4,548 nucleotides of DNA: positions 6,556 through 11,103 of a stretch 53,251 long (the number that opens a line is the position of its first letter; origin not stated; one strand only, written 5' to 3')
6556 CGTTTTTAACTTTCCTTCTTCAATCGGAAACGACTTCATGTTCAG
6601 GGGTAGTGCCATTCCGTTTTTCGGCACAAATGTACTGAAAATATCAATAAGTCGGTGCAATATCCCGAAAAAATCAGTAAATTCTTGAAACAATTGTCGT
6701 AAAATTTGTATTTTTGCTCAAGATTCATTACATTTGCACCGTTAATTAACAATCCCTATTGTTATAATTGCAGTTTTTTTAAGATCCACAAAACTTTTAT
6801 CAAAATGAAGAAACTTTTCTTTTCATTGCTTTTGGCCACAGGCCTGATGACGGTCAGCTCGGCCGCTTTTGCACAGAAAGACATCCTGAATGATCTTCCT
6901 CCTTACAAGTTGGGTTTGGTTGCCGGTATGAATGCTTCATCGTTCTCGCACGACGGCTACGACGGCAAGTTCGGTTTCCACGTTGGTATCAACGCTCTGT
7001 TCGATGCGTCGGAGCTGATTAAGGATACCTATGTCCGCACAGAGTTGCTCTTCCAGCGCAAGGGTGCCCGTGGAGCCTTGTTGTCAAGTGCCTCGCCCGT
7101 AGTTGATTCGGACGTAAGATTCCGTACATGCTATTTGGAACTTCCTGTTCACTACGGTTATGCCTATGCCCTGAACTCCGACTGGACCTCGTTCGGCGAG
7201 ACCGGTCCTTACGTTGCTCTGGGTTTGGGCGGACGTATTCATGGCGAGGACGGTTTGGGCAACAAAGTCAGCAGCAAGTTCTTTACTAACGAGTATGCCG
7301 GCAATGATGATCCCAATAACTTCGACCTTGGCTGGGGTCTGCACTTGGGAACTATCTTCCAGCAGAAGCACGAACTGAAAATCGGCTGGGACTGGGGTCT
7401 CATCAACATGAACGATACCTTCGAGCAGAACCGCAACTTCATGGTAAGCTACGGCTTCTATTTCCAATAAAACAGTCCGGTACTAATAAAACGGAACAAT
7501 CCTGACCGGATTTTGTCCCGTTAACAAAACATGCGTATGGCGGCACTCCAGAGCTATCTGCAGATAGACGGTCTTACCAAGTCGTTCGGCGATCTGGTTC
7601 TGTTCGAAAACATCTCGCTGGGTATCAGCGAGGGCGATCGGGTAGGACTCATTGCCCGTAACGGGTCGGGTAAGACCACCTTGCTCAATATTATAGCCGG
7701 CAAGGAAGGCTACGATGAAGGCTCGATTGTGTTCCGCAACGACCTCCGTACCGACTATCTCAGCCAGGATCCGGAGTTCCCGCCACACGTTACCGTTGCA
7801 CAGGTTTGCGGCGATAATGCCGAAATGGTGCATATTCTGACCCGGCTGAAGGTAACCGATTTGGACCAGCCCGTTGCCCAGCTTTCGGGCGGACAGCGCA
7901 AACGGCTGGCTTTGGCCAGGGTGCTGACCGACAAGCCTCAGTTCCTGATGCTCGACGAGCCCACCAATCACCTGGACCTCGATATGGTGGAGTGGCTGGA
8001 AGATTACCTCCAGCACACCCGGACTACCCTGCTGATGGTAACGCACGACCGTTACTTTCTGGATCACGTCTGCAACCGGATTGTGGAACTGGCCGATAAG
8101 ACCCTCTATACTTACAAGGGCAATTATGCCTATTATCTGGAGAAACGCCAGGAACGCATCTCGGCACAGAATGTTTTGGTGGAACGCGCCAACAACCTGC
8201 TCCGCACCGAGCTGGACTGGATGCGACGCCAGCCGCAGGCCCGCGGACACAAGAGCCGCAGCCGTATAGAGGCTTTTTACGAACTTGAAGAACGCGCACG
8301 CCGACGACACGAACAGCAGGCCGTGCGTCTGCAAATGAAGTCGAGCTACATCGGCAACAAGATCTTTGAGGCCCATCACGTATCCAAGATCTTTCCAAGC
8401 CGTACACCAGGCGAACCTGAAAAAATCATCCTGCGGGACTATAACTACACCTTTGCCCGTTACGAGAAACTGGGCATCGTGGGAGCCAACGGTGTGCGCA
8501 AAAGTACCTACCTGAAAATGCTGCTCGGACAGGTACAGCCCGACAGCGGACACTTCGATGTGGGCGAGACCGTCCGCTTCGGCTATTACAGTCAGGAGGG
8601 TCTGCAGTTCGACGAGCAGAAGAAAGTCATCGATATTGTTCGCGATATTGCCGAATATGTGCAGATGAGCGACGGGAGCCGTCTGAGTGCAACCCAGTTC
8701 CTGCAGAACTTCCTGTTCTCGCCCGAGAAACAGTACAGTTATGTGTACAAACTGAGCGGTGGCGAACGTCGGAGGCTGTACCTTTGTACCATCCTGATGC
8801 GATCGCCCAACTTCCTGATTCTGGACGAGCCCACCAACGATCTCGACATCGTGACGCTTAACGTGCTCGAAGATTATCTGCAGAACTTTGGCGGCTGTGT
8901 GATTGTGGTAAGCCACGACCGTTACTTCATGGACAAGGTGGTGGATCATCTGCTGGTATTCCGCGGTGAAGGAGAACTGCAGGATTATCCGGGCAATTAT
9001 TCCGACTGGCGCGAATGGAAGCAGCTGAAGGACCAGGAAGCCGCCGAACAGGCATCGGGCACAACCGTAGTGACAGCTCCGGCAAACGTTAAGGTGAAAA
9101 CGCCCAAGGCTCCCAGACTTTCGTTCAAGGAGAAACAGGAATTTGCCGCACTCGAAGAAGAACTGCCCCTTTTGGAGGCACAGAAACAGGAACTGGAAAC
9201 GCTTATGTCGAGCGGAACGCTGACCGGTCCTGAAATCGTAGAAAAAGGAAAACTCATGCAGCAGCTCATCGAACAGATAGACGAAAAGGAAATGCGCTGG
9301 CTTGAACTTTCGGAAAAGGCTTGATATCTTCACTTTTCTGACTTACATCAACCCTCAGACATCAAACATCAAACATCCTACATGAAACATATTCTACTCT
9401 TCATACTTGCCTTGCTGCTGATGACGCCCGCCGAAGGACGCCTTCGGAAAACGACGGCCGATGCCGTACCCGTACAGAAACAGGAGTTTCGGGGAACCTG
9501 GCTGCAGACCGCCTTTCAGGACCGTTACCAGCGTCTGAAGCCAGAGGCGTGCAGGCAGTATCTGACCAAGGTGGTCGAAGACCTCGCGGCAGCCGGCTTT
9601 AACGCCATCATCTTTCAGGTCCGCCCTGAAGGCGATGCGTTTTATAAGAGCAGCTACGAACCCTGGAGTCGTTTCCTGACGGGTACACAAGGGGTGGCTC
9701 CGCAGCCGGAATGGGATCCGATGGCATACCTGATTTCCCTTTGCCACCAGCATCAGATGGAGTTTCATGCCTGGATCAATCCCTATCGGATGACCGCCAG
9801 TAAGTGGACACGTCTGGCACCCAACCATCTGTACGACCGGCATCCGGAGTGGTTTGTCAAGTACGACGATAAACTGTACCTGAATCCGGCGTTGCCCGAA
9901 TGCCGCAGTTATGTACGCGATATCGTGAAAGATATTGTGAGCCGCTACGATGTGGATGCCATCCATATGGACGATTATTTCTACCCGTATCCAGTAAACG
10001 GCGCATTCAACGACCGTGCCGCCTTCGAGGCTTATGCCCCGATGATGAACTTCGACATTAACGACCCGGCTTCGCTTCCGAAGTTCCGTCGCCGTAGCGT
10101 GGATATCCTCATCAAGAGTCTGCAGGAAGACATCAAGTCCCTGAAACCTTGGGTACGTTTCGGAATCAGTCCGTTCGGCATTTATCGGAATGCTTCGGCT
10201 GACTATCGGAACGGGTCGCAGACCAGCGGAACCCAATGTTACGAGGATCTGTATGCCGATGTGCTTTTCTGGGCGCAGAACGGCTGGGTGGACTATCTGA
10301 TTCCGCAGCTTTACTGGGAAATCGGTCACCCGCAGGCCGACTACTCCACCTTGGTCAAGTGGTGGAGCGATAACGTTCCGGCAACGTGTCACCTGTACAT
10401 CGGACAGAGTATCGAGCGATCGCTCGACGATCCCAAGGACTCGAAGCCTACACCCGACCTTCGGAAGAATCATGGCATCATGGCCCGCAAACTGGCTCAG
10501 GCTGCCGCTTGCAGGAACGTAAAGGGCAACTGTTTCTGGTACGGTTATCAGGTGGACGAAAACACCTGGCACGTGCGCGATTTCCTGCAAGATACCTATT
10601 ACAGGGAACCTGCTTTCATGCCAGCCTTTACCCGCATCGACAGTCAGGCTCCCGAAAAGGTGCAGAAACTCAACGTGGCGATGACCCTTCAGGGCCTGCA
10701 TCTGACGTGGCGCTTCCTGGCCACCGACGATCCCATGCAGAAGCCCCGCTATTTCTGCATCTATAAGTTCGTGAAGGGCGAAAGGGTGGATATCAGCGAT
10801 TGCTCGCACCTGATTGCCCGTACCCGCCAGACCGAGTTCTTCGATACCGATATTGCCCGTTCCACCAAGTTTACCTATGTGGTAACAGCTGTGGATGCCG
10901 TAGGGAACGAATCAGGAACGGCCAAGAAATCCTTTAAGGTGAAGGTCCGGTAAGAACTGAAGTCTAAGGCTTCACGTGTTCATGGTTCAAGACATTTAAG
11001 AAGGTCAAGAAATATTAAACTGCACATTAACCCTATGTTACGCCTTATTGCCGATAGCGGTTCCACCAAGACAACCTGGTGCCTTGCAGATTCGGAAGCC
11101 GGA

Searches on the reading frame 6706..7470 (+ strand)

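Call 52: search_protein_families(library=pfam, proteins=[window:6706-7470:+], max_evalue=0.00001)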
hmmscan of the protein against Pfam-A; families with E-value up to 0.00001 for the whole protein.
window:6706-7470:+ (254 aa): 2 families
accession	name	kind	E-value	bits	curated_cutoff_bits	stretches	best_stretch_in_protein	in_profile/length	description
PF13568.12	OMP_b-brl_2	-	5.2e-11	43.4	27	1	66-235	8-173/175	Outer membrane protein beta-barrel domain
PF13505.12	OMP_b-brl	-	2.6e-09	37.9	28.7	1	43-251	2-175/175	Outer membrane protein beta-barrel domain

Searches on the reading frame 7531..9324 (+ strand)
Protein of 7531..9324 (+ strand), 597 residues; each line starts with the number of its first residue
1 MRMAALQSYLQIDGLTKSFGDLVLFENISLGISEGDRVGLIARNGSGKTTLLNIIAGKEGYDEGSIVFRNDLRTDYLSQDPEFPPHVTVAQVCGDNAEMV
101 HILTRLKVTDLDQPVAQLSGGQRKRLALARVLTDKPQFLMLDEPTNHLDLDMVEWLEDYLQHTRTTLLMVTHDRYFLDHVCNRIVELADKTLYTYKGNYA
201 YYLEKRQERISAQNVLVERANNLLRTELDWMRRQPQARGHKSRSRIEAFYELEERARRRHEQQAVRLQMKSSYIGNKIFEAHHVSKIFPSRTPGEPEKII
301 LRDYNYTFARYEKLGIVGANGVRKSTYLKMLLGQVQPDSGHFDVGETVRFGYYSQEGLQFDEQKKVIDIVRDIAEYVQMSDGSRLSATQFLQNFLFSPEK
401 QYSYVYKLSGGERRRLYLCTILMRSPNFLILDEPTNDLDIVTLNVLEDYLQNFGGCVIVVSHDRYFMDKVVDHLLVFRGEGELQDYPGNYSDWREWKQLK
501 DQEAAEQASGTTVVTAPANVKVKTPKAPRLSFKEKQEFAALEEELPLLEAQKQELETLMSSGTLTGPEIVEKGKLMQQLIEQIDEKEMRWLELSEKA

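Call 52: search_protein_families(library=pfam, proteins=[window:7531-9324:+], max_evalue=0.00001)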
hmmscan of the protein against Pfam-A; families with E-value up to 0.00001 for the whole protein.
window:7531-9324:+ (597 aa): 5 families
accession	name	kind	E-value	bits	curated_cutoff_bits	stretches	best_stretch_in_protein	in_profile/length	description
PF00005.33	ABC_tran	-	5.2e-49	166.8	25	2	26-146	2-137/137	ABC transporter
PF16326.10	ABC_tran_CTD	-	2.3e-13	50.6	32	1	529-595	1-69/69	ABC transporter C-terminal domain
PF12848.13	ABC_tran_Xtn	-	1.4e-12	48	25.9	1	185-265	1-83/85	ABC transporter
PF13304.12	AAA_21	-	1e-11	46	27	0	113-178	233-304/304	AAA domain, putative AbiEii toxin, Type IV TA system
PF02463.25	SMC_N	-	6.6e-10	39.2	40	0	117-185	136-209/220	RecF/RecN/SMC N terminal domain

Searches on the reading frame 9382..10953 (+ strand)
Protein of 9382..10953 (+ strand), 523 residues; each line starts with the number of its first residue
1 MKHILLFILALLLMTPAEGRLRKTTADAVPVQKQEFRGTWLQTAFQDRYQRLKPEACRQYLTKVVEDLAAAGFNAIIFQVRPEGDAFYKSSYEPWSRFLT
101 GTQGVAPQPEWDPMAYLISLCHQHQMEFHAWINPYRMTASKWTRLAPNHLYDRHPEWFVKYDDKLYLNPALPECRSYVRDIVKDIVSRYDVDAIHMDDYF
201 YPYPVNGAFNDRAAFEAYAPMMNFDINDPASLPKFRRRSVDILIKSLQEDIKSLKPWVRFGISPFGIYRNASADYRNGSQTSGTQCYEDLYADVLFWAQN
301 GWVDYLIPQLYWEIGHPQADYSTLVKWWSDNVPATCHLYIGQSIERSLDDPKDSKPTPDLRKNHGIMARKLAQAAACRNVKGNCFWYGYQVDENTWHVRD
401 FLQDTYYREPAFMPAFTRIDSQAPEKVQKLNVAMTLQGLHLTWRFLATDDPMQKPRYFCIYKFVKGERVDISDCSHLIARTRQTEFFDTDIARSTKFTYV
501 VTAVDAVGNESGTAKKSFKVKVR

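Call 47: search_protein_families(library=pfam, proteins=[window:9382-10953:+], max_evalue=0.00001)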
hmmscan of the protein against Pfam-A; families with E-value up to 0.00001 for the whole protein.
window:9382-10953:+ (523 aa): 1 family
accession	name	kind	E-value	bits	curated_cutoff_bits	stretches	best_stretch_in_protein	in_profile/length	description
PF02638.21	GHL10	-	5e-64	216.8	27.9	1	35-345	1-297/311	Glycosyl hydrolase-like 10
